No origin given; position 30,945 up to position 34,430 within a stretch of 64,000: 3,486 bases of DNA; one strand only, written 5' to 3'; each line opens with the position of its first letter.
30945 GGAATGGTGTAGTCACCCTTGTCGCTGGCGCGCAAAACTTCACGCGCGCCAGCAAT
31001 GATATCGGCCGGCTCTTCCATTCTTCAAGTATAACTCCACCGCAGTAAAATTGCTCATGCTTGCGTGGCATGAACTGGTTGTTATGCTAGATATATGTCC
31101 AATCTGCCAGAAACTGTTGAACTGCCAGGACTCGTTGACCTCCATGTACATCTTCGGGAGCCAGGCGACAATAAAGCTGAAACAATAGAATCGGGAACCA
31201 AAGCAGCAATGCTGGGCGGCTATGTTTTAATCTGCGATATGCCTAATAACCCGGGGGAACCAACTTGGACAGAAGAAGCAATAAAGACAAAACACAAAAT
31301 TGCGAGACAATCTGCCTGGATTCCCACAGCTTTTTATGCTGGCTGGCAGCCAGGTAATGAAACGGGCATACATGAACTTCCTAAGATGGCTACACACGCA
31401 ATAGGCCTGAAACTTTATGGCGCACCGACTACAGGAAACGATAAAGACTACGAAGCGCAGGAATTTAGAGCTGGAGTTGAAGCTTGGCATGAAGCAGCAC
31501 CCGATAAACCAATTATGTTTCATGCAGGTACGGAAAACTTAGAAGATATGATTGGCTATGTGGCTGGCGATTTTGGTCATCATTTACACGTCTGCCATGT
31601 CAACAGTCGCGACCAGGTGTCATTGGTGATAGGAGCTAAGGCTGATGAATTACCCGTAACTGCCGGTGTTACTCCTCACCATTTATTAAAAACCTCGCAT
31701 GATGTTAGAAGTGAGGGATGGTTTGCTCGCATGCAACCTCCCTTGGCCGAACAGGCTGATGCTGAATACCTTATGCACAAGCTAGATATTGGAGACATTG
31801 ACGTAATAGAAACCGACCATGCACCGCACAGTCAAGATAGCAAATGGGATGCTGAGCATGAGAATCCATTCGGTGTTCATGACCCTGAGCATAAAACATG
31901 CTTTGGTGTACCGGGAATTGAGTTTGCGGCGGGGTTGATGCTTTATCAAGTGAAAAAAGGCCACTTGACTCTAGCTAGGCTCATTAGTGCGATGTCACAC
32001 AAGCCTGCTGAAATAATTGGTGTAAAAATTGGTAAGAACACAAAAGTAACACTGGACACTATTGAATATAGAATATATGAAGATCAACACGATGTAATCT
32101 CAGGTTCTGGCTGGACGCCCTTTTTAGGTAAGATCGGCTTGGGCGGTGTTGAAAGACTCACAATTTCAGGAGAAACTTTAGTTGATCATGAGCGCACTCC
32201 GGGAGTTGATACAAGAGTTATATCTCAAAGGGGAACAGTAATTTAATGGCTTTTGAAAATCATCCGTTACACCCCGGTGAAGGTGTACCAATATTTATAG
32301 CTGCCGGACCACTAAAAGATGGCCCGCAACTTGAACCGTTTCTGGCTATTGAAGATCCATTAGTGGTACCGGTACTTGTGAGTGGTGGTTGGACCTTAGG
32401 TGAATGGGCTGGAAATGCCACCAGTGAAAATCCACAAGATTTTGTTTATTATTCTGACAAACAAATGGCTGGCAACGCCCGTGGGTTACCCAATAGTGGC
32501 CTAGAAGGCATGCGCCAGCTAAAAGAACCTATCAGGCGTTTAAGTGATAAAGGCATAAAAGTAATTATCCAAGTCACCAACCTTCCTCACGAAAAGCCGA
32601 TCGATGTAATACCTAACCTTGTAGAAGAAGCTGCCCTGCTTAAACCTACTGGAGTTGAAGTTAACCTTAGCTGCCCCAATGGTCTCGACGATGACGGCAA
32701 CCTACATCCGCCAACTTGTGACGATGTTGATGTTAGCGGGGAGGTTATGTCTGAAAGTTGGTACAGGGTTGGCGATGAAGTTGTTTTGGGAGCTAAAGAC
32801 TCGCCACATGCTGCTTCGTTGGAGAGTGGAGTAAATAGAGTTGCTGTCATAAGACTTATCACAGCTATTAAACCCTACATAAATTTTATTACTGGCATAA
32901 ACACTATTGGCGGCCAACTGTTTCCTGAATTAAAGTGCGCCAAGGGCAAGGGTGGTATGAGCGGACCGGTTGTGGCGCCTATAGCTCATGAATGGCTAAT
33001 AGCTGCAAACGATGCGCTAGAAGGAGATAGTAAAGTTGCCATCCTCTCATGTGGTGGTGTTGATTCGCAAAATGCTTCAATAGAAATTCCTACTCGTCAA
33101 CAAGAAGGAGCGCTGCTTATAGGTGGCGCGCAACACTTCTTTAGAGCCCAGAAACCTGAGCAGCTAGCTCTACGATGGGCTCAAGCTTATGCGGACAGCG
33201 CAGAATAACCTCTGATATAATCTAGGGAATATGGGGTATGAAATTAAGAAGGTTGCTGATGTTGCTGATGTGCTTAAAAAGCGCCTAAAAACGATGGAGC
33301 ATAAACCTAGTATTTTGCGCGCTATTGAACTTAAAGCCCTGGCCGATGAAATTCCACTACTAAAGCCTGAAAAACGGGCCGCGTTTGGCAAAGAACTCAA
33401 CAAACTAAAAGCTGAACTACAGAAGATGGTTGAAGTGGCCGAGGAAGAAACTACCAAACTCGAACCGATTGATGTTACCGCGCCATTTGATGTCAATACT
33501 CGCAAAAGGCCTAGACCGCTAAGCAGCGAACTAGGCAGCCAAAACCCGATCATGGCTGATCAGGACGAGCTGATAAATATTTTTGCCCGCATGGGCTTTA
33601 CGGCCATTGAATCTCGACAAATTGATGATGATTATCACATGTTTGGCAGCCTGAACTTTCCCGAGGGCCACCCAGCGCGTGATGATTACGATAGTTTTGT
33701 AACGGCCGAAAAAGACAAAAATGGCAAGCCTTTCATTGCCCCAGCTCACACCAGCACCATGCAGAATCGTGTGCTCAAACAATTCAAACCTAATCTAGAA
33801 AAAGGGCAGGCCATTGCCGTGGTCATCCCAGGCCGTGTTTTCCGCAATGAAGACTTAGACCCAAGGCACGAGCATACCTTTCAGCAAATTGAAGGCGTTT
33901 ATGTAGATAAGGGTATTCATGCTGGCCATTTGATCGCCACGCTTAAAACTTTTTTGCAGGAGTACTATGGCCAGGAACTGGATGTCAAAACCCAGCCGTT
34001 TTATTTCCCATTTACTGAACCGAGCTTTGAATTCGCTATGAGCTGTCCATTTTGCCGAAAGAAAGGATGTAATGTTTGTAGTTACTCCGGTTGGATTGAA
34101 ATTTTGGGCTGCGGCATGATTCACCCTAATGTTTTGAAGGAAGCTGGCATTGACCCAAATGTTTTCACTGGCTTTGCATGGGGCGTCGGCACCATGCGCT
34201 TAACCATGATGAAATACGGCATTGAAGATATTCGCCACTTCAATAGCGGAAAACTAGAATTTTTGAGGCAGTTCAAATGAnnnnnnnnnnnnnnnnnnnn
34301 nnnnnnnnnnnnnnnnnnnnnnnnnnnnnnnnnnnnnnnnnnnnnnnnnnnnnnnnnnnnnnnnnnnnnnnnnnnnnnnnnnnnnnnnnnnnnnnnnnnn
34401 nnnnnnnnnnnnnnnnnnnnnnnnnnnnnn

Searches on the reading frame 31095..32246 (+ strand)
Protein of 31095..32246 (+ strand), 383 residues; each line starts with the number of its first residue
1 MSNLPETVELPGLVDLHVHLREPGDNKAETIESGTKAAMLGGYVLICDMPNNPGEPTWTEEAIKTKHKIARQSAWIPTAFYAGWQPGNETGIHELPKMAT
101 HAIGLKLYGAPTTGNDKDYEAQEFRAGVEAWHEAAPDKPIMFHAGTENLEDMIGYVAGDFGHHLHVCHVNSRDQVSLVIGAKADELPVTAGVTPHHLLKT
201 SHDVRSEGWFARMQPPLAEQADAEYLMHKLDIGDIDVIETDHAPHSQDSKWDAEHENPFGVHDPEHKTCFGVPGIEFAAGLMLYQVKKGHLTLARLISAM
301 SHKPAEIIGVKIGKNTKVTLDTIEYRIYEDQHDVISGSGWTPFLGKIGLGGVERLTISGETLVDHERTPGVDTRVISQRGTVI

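Call 11: search_protein_families(library=pfam, proteins=[window:31095-32246:+], max_evalue=0.001)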
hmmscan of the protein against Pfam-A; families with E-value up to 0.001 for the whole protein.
window:31095-32246:+ (383 aa): 1 family
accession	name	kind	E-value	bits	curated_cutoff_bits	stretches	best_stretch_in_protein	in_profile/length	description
PF01979.26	Amidohydro_1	-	3.9e-12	46.5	25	1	10-313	3-305/345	Amidohydrolase family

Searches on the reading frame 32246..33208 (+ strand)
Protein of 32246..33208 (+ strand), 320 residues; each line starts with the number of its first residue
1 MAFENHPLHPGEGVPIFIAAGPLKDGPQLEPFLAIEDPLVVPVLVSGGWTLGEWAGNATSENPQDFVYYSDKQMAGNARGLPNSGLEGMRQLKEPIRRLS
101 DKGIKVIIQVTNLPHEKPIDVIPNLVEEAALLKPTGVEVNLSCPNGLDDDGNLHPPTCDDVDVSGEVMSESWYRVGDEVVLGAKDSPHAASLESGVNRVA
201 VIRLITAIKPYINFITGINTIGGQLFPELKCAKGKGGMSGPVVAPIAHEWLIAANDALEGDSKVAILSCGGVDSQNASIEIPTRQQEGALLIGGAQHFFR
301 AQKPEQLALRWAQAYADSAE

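Call 11: search_protein_families(library=pfam, proteins=[window:32246-33208:+], max_evalue=0.001)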
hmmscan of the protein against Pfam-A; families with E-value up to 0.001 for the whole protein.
window:32246-33208:+ (320 aa): 1 family
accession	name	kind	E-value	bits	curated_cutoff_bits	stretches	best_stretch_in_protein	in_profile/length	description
PF01180.27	DHO_dh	-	6.9e-11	42.3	27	1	15-280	14-257/291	Dihydroorotate dehydrogenase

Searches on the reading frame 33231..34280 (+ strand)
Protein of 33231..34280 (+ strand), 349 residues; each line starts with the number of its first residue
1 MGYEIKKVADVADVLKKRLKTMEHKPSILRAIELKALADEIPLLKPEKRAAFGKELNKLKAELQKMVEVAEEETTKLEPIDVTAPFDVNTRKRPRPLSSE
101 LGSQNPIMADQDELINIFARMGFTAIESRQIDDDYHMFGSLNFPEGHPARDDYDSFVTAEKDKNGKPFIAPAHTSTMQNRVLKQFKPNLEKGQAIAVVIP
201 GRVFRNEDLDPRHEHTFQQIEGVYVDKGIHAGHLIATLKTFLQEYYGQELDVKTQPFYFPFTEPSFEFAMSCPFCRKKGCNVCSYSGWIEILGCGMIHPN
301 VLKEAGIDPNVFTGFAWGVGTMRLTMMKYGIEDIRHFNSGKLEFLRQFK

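Call 11: search_protein_families(library=pfam, proteins=[window:33231-34280:+], max_evalue=0.001)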
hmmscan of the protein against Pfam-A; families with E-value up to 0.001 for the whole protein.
window:33231-34280:+ (349 aa): 2 families
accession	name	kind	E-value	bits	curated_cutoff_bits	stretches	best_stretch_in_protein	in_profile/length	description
PF01409.25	tRNA-synt_2d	-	1.1e-73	248.2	19.8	1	99-348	11-246/246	tRNA synthetases class II core domain (F)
PF02912.23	Phe_tRNA-synt_N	-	3.8e-05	24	22.3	1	33-75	19-61/69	Aminoacyl tRNA synthetase class II, N-terminal domain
